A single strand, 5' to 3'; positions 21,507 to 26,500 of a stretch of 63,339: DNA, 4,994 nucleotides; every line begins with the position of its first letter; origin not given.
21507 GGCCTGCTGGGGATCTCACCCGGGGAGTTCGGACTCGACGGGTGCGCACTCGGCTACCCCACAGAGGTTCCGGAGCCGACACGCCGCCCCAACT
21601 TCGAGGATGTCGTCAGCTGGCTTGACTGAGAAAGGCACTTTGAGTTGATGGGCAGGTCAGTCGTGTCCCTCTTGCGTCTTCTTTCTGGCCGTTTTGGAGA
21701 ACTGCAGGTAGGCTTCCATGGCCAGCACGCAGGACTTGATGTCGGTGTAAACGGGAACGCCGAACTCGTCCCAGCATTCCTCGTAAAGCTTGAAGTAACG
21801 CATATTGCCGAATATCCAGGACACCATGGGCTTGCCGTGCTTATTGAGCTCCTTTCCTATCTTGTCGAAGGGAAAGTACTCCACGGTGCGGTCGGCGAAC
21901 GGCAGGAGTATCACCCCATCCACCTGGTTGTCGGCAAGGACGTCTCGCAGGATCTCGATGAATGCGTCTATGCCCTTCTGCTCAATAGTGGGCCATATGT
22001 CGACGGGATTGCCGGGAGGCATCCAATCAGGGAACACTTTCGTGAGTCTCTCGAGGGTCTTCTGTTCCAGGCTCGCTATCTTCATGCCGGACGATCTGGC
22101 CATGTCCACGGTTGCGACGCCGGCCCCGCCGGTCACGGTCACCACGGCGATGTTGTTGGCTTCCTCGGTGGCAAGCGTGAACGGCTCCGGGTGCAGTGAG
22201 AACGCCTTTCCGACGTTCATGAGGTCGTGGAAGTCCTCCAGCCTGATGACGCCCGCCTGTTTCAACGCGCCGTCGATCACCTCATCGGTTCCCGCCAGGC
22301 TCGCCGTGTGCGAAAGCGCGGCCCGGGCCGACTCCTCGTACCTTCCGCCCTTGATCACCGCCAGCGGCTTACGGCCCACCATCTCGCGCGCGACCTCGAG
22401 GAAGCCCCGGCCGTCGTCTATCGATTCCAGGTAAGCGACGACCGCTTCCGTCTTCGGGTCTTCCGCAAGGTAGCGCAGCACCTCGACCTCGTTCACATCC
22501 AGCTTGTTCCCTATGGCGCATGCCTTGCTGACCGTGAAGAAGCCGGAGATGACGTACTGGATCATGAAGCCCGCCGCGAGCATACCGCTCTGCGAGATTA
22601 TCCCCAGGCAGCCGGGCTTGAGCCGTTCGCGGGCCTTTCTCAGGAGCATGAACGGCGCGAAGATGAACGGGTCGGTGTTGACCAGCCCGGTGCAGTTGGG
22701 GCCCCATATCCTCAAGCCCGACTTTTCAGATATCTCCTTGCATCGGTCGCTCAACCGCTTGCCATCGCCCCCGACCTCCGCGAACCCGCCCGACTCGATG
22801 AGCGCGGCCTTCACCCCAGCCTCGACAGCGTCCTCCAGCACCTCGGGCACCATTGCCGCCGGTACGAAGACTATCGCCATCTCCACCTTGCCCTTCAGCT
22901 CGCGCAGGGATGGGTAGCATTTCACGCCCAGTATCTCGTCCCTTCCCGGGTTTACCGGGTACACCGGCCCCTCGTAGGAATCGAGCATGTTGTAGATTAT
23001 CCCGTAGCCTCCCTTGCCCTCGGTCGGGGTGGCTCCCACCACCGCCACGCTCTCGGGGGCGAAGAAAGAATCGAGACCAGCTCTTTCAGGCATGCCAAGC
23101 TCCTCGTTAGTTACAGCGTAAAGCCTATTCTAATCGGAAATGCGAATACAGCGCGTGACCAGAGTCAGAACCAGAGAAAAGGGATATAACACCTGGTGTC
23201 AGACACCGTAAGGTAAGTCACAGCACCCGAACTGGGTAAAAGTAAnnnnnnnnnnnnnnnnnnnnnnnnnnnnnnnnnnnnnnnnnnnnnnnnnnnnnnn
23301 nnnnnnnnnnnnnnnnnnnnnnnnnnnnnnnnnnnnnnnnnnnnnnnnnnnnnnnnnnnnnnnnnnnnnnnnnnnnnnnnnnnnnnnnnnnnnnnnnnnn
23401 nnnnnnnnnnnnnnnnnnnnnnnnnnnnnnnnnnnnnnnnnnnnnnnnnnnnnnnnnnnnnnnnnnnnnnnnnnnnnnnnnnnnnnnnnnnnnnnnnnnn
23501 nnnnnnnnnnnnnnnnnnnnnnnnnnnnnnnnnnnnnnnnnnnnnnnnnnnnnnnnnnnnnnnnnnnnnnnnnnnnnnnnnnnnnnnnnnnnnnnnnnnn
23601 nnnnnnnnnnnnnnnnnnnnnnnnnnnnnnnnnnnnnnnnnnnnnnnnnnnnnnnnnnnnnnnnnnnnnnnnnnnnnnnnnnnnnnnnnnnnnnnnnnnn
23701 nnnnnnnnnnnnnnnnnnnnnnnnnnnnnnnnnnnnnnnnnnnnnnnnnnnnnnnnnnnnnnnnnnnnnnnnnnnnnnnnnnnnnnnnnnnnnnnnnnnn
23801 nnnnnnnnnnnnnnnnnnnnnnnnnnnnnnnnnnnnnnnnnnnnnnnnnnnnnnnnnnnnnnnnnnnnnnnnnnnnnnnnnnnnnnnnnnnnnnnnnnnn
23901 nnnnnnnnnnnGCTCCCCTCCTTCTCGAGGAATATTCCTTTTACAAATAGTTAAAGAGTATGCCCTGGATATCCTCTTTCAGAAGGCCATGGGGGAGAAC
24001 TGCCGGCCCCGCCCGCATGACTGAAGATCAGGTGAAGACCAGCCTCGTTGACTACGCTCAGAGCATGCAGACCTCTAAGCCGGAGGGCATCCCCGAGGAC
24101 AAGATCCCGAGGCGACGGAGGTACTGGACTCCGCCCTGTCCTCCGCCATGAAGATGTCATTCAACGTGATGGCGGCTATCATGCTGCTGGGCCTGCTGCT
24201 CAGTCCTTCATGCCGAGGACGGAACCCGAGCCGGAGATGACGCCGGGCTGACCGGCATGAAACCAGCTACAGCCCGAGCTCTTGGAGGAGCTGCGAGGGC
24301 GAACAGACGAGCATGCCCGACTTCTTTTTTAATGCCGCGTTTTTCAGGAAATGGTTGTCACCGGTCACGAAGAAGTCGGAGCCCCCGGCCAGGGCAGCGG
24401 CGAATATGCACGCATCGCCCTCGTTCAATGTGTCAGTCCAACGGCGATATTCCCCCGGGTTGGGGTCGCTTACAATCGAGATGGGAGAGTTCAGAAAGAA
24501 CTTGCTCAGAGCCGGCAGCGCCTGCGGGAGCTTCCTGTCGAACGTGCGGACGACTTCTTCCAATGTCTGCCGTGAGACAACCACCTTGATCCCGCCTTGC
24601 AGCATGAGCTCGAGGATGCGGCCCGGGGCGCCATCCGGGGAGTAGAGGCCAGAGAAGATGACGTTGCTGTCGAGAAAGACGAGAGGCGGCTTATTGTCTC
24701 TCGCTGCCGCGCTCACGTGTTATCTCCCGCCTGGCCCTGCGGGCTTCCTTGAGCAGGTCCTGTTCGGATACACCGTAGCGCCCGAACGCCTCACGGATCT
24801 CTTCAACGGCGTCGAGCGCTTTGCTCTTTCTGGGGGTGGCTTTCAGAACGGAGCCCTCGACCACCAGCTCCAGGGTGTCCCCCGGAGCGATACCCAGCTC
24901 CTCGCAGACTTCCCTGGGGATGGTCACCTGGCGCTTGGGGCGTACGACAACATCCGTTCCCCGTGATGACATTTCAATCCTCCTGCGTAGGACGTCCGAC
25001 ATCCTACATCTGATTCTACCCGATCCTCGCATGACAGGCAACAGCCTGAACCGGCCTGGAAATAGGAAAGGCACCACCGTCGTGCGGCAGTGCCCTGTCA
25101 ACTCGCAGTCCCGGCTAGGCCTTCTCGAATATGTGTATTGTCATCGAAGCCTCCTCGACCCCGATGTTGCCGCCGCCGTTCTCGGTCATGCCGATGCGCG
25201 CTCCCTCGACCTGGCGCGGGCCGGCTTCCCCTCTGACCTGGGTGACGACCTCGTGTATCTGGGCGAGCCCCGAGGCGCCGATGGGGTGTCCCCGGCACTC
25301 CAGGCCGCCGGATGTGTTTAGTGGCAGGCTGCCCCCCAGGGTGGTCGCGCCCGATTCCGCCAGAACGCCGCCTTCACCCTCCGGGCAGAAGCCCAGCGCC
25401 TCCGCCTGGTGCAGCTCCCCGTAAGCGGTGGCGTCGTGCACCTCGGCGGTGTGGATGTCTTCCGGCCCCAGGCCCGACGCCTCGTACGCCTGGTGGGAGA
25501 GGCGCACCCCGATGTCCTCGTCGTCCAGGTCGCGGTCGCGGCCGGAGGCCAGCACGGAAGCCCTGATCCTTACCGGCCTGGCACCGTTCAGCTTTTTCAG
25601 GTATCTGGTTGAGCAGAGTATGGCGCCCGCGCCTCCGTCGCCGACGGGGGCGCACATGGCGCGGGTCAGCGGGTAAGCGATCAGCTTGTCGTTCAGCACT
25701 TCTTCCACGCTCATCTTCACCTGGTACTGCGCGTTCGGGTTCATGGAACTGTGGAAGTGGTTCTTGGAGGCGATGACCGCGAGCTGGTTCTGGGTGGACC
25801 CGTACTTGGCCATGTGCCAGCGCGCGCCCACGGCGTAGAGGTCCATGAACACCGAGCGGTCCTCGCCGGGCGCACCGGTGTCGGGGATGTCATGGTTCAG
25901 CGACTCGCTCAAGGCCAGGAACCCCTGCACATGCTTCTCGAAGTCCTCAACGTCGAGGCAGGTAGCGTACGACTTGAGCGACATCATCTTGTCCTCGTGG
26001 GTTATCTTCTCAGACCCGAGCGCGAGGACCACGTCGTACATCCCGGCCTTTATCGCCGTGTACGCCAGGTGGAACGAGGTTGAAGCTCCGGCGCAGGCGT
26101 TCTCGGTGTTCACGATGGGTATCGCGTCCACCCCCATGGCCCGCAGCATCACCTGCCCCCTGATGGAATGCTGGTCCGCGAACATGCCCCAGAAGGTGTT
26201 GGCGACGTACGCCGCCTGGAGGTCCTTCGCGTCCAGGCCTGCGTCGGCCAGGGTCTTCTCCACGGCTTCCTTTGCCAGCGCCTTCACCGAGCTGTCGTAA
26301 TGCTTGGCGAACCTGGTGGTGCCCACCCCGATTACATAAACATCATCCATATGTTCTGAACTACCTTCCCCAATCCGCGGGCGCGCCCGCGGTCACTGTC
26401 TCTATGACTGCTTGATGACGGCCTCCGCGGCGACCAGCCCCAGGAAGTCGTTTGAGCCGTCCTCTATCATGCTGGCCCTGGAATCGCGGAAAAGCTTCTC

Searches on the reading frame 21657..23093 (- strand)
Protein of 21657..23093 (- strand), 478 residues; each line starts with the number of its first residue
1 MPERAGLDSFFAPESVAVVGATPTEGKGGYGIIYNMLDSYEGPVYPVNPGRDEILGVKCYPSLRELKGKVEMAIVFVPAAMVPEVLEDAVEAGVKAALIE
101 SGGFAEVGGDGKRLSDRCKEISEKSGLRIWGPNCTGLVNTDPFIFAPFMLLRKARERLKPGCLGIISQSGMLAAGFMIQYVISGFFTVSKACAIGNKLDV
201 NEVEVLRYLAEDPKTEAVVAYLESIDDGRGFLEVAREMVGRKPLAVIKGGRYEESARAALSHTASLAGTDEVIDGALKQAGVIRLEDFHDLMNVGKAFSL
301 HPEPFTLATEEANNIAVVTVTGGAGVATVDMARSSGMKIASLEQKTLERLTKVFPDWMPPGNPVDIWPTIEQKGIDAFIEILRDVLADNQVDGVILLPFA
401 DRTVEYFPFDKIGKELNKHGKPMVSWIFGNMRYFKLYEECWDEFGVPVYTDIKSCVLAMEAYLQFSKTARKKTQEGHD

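Call 47: search_protein_families(library=pfam, proteins=[window:21657-23093:-], max_evalue=0.00001)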
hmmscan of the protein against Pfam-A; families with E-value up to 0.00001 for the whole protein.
window:21657-23093:- (478 aa): 3 families
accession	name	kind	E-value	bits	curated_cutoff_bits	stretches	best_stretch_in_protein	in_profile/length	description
PF13607.11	Succ_CoA_lig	-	4.3e-43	146.8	27.4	1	160-298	1-138/138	Succinyl-CoA ligase like flavodoxin domain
PF13380.12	CoA_binding_2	-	1e-26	94.1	22.8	1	15-139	2-115/116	CoA binding domain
PF02629.25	CoA_binding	-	1.6e-14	54.9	22.3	1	14-99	4-93/97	CoA binding domain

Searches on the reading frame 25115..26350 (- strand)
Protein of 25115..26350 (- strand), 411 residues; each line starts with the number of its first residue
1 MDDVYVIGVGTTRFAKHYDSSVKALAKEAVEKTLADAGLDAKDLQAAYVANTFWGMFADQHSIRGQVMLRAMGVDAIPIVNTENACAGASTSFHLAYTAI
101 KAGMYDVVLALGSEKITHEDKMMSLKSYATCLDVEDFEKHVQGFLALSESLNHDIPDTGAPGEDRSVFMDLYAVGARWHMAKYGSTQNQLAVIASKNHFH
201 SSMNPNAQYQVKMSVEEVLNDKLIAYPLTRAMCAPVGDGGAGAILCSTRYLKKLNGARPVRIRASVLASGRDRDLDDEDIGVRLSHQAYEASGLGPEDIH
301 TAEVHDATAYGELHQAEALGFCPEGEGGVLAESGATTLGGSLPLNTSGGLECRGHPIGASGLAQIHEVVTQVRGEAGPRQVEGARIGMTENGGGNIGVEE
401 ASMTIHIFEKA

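Call 47: search_protein_families(library=pfam, proteins=[window:25115-26350:-], max_evalue=0.00001)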
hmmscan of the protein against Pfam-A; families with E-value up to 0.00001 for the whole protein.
window:25115-26350:- (411 aa): 4 families
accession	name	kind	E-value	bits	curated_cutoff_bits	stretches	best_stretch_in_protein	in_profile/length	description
PF22691.2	Thiolase_C_1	-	3.7e-36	124.4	28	1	285-396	24-134/144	Thiolase C-terminal domain-like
PF00108.29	Thiolase_N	-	1.6e-13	51.1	26.4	1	4-208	1-191/260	Thiolase, N-terminal domain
PF02803.24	Thiolase_C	-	2.2e-06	27.8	27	0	286-381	29-106/123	Thiolase, C-terminal domain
PF00109.32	ketoacyl-synt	-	3.5e-06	27.3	20.8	0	81-129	169-217/252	Beta-ketoacyl synthase, N-terminal domain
